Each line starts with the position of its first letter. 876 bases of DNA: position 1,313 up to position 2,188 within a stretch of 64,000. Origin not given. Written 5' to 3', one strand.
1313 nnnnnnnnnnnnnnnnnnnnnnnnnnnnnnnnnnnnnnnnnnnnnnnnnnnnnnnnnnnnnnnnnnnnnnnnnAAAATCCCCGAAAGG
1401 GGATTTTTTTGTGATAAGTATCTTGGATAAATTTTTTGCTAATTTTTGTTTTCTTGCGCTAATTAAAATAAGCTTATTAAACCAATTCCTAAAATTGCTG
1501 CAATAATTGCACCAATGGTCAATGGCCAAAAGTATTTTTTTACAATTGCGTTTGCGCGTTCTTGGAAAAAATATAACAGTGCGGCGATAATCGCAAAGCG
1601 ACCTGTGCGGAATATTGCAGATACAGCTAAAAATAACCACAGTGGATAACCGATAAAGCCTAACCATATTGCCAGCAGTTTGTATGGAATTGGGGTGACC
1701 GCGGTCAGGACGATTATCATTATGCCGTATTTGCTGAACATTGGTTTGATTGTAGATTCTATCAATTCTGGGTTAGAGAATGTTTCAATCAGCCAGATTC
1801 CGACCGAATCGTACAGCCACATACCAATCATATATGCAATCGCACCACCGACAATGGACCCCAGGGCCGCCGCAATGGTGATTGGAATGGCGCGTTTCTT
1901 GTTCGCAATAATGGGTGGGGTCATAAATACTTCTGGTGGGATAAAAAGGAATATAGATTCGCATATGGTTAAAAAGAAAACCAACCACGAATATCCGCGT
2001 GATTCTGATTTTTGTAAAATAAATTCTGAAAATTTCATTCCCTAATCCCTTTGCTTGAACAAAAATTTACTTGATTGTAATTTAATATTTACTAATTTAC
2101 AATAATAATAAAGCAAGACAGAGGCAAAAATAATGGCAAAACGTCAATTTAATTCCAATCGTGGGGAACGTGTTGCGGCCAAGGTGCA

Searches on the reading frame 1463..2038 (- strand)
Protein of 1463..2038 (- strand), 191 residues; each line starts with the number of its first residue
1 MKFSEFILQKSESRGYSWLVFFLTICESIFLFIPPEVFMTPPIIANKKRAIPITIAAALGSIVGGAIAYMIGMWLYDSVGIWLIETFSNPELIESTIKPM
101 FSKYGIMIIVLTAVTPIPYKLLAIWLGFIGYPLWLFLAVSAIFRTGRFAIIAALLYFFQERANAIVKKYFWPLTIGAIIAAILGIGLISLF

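Call 71: search_protein_families(library=pfam, proteins=[window:1463-2038:-], max_evalue=0.001)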
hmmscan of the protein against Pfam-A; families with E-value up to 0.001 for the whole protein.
window:1463-2038:- (191 aa): 1 family
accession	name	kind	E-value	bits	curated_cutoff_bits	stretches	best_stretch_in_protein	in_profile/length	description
PF09335.16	VTT_dom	-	8.8e-10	39.6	33.9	1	51-151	17-117/123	VTT domain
